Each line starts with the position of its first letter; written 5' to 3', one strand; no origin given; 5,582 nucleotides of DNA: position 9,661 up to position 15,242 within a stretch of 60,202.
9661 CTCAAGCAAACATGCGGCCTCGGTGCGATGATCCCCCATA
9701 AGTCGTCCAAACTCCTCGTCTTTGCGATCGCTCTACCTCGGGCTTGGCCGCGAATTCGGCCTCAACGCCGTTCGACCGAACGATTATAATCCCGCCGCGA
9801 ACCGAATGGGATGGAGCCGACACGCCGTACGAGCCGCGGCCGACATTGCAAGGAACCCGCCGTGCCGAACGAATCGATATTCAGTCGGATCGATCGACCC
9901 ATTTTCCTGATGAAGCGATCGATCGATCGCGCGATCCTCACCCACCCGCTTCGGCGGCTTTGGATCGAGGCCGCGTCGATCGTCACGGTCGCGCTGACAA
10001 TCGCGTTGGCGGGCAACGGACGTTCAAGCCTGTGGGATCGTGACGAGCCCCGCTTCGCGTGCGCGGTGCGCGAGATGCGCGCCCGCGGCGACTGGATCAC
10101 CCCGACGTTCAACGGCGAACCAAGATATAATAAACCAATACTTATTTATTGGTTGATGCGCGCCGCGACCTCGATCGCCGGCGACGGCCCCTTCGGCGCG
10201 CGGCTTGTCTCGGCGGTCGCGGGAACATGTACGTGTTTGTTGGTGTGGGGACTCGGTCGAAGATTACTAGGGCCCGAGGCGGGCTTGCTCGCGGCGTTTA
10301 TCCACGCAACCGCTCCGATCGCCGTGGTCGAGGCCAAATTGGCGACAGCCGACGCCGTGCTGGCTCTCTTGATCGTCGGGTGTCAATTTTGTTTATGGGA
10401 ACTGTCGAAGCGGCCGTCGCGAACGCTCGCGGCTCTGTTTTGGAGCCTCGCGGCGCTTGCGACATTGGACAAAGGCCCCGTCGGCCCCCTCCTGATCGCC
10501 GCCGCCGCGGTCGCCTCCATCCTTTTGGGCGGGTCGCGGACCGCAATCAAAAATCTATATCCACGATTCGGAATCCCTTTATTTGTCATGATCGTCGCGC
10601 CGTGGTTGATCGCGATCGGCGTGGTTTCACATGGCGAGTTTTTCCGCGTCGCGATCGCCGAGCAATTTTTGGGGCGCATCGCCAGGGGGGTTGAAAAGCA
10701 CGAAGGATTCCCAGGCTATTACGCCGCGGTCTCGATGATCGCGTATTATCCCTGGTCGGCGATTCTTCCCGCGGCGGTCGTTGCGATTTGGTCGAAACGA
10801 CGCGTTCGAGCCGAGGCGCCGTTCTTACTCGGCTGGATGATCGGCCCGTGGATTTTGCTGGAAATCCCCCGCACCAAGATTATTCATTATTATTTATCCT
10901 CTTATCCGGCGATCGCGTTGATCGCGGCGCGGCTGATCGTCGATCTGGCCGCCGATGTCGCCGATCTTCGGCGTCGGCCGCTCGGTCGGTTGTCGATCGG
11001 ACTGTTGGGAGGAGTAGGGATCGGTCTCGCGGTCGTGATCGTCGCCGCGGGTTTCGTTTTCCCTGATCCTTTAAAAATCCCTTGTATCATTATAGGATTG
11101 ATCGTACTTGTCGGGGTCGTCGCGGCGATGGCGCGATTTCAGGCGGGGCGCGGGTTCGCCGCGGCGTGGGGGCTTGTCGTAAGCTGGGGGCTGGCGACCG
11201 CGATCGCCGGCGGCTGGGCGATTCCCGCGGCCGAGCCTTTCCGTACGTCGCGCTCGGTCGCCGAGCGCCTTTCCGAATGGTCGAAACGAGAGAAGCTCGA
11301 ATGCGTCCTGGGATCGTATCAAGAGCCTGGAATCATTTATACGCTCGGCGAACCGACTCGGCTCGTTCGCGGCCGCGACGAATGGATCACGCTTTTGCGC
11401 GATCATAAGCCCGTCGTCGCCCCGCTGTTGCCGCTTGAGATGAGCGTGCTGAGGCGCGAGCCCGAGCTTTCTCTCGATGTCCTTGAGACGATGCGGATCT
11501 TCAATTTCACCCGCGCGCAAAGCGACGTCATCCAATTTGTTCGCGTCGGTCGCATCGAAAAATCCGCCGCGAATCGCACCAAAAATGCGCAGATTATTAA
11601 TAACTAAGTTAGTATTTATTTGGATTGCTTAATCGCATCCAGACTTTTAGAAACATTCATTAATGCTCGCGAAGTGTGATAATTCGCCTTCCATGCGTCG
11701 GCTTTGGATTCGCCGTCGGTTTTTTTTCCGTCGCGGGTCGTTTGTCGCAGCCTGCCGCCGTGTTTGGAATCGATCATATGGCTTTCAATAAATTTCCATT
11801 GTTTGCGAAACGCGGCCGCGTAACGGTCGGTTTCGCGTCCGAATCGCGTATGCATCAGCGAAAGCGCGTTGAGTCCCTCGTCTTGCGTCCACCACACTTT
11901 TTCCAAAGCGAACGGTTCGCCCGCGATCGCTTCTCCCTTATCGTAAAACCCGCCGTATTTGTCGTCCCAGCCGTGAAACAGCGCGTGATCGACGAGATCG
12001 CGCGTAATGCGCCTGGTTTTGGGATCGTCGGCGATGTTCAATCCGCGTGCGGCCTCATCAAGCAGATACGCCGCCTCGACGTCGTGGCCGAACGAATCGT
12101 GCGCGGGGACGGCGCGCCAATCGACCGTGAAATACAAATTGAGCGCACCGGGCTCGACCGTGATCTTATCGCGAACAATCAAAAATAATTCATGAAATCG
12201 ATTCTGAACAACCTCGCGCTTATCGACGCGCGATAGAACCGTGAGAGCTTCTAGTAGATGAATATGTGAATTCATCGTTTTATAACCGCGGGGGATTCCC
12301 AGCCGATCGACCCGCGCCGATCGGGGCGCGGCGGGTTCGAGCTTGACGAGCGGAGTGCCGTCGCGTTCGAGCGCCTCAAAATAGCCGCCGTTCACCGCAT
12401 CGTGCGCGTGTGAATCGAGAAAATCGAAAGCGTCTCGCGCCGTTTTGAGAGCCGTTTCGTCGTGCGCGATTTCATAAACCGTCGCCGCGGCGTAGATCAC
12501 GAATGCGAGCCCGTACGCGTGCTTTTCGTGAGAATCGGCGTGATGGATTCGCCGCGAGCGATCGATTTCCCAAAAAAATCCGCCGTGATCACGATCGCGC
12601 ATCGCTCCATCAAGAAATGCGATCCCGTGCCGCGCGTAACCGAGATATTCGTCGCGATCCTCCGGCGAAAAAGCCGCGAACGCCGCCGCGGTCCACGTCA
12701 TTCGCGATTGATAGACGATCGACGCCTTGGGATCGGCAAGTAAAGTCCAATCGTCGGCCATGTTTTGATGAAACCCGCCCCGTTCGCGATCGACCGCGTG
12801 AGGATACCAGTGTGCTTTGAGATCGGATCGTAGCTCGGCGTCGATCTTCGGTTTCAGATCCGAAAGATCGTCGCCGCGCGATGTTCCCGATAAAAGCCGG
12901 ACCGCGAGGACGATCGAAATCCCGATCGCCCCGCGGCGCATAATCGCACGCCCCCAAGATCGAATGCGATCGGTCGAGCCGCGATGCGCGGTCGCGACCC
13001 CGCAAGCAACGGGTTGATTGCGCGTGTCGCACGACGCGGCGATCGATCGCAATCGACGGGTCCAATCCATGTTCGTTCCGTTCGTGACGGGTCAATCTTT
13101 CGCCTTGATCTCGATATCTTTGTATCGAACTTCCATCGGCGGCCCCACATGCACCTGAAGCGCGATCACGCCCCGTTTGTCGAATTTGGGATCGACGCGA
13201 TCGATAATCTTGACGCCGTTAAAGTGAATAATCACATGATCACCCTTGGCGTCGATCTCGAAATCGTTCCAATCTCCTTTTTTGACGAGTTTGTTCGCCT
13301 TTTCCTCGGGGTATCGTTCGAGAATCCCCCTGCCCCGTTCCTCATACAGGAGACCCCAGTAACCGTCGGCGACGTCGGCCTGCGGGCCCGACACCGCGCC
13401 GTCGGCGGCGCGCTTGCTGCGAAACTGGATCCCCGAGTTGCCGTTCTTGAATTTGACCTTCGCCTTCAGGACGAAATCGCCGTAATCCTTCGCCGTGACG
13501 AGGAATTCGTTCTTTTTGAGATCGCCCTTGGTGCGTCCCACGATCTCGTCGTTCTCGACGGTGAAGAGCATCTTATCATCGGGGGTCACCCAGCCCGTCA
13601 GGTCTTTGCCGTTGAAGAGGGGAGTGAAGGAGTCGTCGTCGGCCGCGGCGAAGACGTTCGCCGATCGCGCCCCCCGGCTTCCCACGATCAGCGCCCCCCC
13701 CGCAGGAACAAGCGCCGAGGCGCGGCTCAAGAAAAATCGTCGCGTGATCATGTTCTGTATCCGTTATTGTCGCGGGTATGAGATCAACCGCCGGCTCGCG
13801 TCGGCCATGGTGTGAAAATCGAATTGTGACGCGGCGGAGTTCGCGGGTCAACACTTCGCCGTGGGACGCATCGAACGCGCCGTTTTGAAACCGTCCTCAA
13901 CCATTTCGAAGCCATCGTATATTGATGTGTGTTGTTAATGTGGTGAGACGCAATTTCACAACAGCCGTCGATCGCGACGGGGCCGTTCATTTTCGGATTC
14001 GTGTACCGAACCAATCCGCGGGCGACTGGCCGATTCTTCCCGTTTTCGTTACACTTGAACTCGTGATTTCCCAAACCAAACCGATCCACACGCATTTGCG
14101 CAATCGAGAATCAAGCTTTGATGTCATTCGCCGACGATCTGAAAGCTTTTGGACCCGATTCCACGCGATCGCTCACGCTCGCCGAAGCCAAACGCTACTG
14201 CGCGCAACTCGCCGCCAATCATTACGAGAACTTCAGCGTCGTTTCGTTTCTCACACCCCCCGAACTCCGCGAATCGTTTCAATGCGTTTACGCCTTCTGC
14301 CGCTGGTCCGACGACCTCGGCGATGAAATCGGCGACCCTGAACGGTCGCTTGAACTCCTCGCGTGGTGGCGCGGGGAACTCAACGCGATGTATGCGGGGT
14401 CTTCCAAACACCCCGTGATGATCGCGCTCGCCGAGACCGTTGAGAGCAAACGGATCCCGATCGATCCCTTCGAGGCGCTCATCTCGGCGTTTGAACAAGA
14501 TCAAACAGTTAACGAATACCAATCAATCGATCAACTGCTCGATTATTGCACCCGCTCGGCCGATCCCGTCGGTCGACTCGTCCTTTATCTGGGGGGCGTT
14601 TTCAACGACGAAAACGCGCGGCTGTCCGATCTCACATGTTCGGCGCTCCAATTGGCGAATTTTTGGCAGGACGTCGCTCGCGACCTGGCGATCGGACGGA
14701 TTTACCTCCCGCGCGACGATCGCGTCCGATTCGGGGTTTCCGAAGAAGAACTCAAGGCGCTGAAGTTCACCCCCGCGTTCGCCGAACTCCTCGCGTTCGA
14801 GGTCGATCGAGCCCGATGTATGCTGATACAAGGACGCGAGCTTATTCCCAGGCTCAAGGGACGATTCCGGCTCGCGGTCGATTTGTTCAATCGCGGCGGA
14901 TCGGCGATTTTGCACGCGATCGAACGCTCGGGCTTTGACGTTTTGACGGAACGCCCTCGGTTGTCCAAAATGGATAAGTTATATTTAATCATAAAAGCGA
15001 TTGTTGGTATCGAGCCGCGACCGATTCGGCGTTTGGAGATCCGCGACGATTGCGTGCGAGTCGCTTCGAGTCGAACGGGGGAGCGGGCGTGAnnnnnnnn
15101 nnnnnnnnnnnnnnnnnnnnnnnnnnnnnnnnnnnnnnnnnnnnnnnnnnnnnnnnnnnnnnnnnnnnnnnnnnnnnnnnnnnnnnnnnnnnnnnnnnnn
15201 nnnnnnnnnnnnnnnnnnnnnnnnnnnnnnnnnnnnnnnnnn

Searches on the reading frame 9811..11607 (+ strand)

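Call 69: search_protein_families(library=pfam, proteins=[window:9811-11607:+], max_evalue=0.00001)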
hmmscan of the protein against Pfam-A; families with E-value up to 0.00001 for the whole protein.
window:9811-11607:+ (598 aa): 2 families
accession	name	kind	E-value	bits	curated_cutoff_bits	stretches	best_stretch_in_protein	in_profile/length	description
PF13231.12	PMT_2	-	2.2e-18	67.4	26.1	1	107-267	1-159/160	Dolichyl-phosphate-mannose-protein mannosyltransferase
PF02366.24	PMT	-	2.9e-10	40.6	22.7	1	61-219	12-180/245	Dolichyl-phosphate-mannose-protein mannosyltransferase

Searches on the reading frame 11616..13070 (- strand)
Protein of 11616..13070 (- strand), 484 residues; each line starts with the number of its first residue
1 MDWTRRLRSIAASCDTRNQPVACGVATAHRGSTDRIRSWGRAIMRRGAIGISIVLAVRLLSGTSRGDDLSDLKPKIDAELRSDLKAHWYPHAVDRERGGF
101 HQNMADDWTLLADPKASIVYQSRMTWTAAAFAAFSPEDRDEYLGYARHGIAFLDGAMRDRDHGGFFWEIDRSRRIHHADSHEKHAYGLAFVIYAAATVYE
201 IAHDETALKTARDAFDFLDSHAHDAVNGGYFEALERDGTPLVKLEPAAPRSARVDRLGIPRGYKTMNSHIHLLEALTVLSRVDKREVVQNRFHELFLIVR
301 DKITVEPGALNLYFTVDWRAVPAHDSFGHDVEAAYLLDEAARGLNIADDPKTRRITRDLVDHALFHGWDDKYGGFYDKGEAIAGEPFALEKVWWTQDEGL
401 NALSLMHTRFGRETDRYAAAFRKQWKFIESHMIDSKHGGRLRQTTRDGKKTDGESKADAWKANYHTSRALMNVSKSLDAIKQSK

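Call 69: search_protein_families(library=pfam, proteins=[window:11616-13070:-], max_evalue=0.00001)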
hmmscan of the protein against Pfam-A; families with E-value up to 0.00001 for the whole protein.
window:11616-13070:- (484 aa): 1 family
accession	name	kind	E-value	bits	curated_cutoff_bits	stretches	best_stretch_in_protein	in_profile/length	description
PF07221.17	GlcNAc_2-epim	-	3.8e-38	132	23.4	1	99-467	1-345/347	N-acylglucosamine 2-epimerase (GlcNAc 2-epimerase)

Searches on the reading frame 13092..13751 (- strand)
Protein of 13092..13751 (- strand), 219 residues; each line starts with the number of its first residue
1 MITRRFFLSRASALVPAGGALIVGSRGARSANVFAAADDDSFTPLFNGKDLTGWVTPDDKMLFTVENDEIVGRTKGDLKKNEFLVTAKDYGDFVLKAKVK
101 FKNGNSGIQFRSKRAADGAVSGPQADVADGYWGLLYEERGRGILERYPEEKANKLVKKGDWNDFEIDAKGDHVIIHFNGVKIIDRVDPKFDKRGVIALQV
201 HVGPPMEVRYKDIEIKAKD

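Call 69: search_protein_families(library=pfam, proteins=[window:13092-13751:-], max_evalue=0.00001)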
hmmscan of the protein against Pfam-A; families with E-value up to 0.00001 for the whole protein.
window:13092-13751:- (219 aa): 1 family
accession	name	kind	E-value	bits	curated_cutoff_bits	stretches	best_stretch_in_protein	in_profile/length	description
PF06439.18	3keto-disac_hyd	-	2.4e-38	132.5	26.8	1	42-216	2-187/187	3-keto-disaccharide hydrolase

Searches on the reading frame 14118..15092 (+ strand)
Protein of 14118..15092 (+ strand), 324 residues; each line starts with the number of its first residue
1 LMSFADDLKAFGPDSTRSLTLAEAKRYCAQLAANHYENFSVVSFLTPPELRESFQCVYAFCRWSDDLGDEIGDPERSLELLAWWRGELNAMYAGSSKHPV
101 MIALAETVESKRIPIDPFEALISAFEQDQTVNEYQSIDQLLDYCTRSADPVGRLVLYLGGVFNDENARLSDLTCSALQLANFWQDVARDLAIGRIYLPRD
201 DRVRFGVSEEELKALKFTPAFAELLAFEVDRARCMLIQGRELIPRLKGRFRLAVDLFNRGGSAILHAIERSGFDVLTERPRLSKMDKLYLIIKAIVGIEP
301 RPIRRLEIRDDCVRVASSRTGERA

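Call 26: search_protein_families(library=pfam, proteins=[window:14118-15092:+], max_evalue=0.00001)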
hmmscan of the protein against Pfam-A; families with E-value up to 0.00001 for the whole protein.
window:14118-15092:+ (324 aa): 1 family
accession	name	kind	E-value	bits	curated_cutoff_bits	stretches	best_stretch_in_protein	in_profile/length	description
PF00494.24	SQS_PSY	-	5.3e-67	226.7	26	1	34-285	3-262/263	Squalene/phytoene synthase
